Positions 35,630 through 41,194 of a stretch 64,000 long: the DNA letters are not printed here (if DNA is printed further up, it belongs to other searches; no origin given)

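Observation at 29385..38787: Second local palindrome array, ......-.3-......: 8 copies in 9.4 kb, four of them inside one signalling gene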

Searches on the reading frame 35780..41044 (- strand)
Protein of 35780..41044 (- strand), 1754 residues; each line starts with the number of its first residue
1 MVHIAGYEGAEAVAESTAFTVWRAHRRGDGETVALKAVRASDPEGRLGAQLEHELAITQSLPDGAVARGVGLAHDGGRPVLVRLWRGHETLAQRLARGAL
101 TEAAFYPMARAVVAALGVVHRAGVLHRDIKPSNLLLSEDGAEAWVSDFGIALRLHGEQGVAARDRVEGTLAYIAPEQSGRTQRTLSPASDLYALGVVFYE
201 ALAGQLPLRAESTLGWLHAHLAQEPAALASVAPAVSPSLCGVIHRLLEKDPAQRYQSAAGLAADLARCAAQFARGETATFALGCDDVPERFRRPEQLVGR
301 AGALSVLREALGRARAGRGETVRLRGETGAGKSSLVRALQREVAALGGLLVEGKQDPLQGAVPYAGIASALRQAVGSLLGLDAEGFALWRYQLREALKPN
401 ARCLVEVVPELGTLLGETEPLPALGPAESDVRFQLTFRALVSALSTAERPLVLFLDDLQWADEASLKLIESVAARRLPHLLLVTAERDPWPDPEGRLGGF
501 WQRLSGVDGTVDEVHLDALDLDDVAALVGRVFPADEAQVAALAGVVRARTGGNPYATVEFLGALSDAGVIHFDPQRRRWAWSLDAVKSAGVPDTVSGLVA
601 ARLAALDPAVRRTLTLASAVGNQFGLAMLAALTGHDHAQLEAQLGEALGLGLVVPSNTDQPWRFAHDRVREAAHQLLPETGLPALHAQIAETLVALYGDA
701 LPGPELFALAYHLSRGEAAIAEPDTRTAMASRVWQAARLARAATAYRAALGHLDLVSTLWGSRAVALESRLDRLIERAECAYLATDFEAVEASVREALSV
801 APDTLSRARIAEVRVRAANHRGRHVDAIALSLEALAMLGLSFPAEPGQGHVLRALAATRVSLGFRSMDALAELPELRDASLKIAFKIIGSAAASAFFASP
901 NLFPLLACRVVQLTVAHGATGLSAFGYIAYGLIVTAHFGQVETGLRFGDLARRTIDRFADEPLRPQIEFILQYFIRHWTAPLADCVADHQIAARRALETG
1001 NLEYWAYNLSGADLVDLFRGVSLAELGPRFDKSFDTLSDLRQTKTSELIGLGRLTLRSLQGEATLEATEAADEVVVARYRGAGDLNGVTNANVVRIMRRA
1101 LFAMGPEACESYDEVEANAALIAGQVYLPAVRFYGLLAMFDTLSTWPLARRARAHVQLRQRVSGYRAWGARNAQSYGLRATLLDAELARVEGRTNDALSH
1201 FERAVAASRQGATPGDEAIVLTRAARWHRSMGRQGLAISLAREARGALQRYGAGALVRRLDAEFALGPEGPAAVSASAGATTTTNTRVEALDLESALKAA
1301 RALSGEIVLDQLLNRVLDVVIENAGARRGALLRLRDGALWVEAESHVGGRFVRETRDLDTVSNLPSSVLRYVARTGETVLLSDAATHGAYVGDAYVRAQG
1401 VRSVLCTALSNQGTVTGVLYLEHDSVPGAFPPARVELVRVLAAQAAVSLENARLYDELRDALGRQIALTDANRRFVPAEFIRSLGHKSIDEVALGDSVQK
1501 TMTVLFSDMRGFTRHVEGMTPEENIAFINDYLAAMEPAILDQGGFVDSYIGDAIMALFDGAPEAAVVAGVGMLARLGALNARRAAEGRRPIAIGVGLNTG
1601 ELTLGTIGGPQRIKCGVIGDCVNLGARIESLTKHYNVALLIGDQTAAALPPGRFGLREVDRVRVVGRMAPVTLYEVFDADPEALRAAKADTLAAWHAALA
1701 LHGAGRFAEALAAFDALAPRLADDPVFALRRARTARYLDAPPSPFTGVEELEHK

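Call 9: search_protein_families(library=pfam, proteins=[window:35780-41044:-])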
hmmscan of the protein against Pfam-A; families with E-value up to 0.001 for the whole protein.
window:35780-41044:- (1754 aa): 8 families
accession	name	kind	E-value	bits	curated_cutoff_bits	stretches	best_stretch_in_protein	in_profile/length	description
PF00069.31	Pkinase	-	2.2e-32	113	31.7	1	20-257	14-254/263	Protein kinase domain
PF13191.12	AAA_16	-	1.7e-30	107.1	32.6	1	296-483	1-167/167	AAA ATPase domain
PF01590.32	GAF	-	4.7e-17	63.2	22.4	1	1309-1449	2-133/133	GAF domain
PF07714.23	PK_Tyr_Ser-Thr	-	5.1e-15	55.9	23.1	1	21-254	15-248/258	Protein tyrosine and serine/threonine kinase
PF00211.25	Guanylate_cyc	-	1.7e-12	47.7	21.9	1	1500-1669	7-175/183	Adenylate and Guanylate cyclase catalytic domain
PF13185.12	GAF_2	-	3.3e-12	47.2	28.6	1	1309-1450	4-136/136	GAF domain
PF13492.12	GAF_3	-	3.2e-05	24.8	27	1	1309-1451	2-129/129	GAF domain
PF13424.12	TPR_12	-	0.00052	20.6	30.1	1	1185-1247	10-74/77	Tetratricopeptide repeat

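Call 12: find_related_loci(query=window:35780-41044:-, collection=genome_contigs, flank=10000)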
Query window:35780-41044:- (1754 aa) in genome_contigs; peptide patterns used: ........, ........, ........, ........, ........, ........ (x = any residue, [..] = any of these).
600 stretches matched a pattern (row limit reached: there are more); 538 encode a relative of the query (tblastn E <= 1e-3); the best 80 are kept; 79 distinct loci.
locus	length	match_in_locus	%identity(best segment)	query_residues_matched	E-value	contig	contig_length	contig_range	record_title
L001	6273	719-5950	52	1-1754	0e+0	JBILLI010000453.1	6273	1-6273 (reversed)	MAG: Polyangiales bacterium isolate ME2017-07-27_3300044645_group7_bin3 Rohwer_bin1483_scaffold_17379_c1, whole genome s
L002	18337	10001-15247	32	13-1710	0e+0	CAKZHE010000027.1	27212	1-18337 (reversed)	MAG TPA_asm: uncultured cyanobacterium isolate ERR2114811_bin.3_CONCOCT_v1.1_MAG genome assembly, contig: ERZ1034369.181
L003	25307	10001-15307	33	7-1754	0e+0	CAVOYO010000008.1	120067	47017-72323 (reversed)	MAG: uncultured Acidobacteriota bacterium isolate MFD09779.bin.2.31 genome assembly, contig: contig_29005, whole genome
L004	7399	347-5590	33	35-1754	0e+0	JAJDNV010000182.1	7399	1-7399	MAG: Acidobacteria bacterium isolate ALSabin.176 k141_111975, whole genome shotgun sequence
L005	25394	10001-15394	34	1-1754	0e+0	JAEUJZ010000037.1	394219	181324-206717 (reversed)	MAG: Myxococcales bacterium isolate new MAG-82 k141_2928395, whole genome shotgun sequence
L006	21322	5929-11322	34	1-1754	0e+0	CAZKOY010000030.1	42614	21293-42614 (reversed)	MAG TPA_asm: uncultured Myxococcales bacterium isolate SRP189682_co2_316 genome assembly, contig: NODE_906_length_42614_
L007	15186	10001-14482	30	1-1460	0e+0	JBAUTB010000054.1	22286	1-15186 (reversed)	MAG: Gloeobacterales cyanobacterium isolate MFD02237_ilm_asm_bin13 k127_44688, whole genome shotgun sequence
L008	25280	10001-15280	34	7-1754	0e+0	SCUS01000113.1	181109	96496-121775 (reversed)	MAG: Myxococcaceae bacterium isolate GW715_bin.15 GW715_bin.15-69851, whole genome shotgun sequence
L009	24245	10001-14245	33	23-1457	1e-175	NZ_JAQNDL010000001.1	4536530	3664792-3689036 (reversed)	Nannocystis bainbridge strain BB15-2 000000Farrow, whole genome shotgun sequence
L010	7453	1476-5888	27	3-1459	7e-168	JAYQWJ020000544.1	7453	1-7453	MAG: Candidatus Albibeggiatoa psychrophila isolate WS_Bin3 NODE_775_length_7453_cov_15.755204, whole genome shotgun sequ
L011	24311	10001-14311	33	10-1470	2e-161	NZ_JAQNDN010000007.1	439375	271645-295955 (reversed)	Nannocystis radixulma strain NCELM 000012Farrow, whole genome shotgun sequence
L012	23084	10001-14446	29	7-1464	5e-155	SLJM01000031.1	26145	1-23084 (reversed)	MAG: Myxococcales bacterium isolate CSSed165cm_238 CSSed16-5cm-3525, whole genome shotgun sequence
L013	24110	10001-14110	30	111-1487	2e-150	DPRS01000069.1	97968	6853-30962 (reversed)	MAG TPA_asm: Oxalobacteraceae bacterium isolate UBA8502 contig_90, whole genome shotgun sequence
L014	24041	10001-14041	30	93-1458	5e-149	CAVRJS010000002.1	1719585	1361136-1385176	MAG: uncultured beta proteobacterium isolate MFD05674.bin.1.115 genome assembly, contig: contig_33166, whole genome shot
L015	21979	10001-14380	28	1-1447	3e-148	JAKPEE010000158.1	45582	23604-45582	MAG: Bacillota bacterium isolate JPMR_maxbin.103 k141_602096, whole genome shotgun sequence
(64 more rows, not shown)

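Call 15: find_homologous_proteins(query=window:35780-41044:-, max_evalue=1e-100)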
Query window:35780-41044:- (1754 aa): 1291 proteins with E <= 1e-100 among 8000 candidates; the best 120 are listed.
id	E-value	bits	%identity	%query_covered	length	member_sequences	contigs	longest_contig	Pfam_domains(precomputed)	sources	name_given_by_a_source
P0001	0.0e+0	3798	100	100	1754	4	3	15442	PF07714.24,PF00069.32,PF13185.13,PF01590.33,PF00211.26,PF13191.13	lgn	-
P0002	0.0e+0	1753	53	100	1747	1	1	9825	PF07714.24,PF00069.32,PF01590.33,PF00211.26,PF13191.13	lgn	-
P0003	0.0e+0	1742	53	100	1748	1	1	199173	PF07714.24,PF00069.32,PF01590.33,PF20703.4,PF00211.26,PF13191.13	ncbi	ncbi:MAG: AAA family ATPase [Polyangiales bacterium]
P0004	0.0e+0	1650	52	100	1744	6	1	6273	PF07714.24,PF00069.32,PF01590.33,PF13492.13,PF00211.26,PF13191.13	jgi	jgi:predicted ATPase/class 3 adenylate cyclase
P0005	0.0e+0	1098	52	62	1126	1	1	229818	PF07714.24,PF00069.32,PF13191.13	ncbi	ncbi:MAG: AAA family ATPase [Polyangiales bacterium]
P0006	0.0e+0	1046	38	100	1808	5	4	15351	PF07714.24,PF00069.32,PF13185.13,PF01590.33,PF13492.13,PF00211.26,PF13191.13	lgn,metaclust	metaclust:\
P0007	0.0e+0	1032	38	100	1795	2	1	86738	PF07714.24,PF00069.32,PF13185.13,PF01590.33,PF00211.26,PF13191.13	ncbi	ncbi:MAG: AAA family ATPase [Polyangiaceae bacterium]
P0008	2.4e-285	968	36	100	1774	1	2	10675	PF07714.24,PF00069.32,PF13185.13,PF01590.33,PF13492.13,PF00211.26,PF13191.13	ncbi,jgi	jgi:predicted ATPase/class 3 adenylate cyclase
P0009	8.0e-279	947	40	83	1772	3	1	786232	PF07714.24,PF00069.32,PF13185.13,PF01590.33,PF02518.32,PF00512.32,PF13401.13,PF13191.13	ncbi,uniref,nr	ncbi:trifunctional serine/threonine-protein kinase/ATP-binding protein/sensor histidine kinase [Myxo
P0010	6.5e-275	934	37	99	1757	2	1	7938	PF07714.24,PF00069.32,PF13185.13,PF01590.33,PF13492.13,PF00211.26,PF13191.13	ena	-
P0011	5.5e-273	927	32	61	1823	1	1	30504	PF07714.24,PF00069.32,PF13185.13,PF01590.33,PF03109.23,PF20703.4,PF00211.26,PF13191.13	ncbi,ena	-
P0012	4.0e-272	924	35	100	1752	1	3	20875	PF07714.24,PF00069.32,PF13185.13,PF01590.33,PF13492.13,PF00211.26,PF13191.13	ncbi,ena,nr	ncbi:MAG: AAA family ATPase [Myxococcales bacterium]|nr:AAA family ATPase [Myxococcales bacterium]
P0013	2.0e-271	922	37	98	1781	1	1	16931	PF00069.32,PF13185.13,PF01590.33,PF13492.13,PF00211.26,PF13191.13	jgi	jgi:predicted ATPase/class 3 adenylate cyclase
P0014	3.8e-268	911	35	97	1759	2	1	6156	PF00069.32,PF13185.13,PF01590.33,PF13492.13,PF00211.26,PF13191.13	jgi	jgi:predicted ATPase/class 3 adenylate cyclase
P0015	7.8e-268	910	37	100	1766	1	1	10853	PF07714.24,PF00069.32,PF13185.13,PF01590.33,PF13492.13,PF00211.26,PF13191.13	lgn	-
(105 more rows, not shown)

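Call 16: find_encoding_contigs(protein=P0003, flank=10000, max_places=3)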
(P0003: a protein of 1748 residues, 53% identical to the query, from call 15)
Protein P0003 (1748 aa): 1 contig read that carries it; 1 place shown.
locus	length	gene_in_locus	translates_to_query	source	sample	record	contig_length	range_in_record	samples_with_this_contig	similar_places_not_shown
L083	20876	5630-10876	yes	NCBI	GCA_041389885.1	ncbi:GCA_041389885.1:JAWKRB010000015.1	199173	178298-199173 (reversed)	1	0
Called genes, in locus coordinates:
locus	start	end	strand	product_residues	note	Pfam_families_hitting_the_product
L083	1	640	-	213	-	PF00149:Metallophos, PF12850:Metallophos_2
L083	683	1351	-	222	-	-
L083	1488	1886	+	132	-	PF01124:MAPEG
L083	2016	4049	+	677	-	PF03055:RPE65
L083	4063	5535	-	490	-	PF00890:FAD_binding_2 (faint), PF01266:DAO, PF01593:Amino_oxidase, PF07992:Pyr_redox_2 (faint), PF13450:NAD_binding_8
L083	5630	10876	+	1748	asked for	PF00069:Pkinase, PF07714:PK_Tyr_Ser-Thr, PF13191:AAA_16, PF20703:nSTAND1 (weak), PF01590:GAF, PF00211:Guanylate_cyc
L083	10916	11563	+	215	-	PF05724:TPMT, PF13649:Methyltransf_25 (faint)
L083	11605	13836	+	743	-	PF05257:CHAP, PF01839:FG-GAP (faint), PF12256:TcdB_toxin_midN (faint), PF13517:FG-GAP_3 (weak)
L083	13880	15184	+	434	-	-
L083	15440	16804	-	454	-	PF00067:p450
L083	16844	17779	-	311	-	PF02675:AdoMet_dc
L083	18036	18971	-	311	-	-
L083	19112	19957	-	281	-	PF13640:2OG-FeII_Oxy_3, PF13661:2OG-FeII_Oxy_4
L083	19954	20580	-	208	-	PF03942:DTW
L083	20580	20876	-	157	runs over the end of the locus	-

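Call 17: find_encoding_contigs(protein=P0002, flank=10000, max_places=3)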
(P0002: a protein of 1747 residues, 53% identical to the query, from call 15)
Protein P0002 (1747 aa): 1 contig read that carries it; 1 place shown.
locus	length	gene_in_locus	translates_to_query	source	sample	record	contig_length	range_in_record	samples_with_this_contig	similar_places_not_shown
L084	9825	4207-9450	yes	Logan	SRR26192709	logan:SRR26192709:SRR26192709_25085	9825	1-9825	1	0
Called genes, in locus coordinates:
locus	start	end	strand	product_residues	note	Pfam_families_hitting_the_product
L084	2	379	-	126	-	?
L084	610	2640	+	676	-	PF03055:RPE65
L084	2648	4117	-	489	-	PF00070:Pyr_redox (faint), PF01266:DAO (weak), PF01593:Amino_oxidase, PF03486:HI0933_like (faint), PF07992:Pyr_redox_2 (faint), PF13450:NAD_binding_8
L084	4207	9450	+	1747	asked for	PF00069:Pkinase, PF07714:PK_Tyr_Ser-Thr, PF13191:AAA_16, PF01590:GAF, PF00211:Guanylate_cyc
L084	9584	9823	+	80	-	?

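Call 69: list_cluster_members(proteins=[window:35780-41044:-, window:34761-35753:-, window:31274-32578:+, window:28180-29388:+, window:27312-28124:+, window:32667-33029:-])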
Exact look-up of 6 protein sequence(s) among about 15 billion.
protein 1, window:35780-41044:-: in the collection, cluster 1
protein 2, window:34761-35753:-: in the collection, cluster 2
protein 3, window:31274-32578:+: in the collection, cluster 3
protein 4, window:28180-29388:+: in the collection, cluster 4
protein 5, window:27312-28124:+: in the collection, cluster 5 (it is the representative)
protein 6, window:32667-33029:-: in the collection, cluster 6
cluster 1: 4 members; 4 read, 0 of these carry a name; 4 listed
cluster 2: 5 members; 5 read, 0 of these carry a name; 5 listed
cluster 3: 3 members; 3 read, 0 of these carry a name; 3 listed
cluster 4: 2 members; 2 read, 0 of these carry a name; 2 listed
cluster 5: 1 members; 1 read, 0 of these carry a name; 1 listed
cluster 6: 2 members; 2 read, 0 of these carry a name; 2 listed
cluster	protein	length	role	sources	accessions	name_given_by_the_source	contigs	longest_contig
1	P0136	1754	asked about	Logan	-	-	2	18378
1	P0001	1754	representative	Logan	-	-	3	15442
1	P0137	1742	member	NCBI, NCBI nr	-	-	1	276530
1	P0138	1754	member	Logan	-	-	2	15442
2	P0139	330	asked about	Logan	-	-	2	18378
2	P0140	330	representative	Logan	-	-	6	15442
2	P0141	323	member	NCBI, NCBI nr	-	-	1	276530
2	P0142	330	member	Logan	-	-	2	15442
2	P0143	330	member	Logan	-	-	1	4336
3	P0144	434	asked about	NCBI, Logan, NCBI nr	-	-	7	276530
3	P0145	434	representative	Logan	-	-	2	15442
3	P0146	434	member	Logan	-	-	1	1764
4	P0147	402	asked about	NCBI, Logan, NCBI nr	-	-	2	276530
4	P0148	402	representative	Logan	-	-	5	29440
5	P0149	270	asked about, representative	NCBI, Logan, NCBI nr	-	-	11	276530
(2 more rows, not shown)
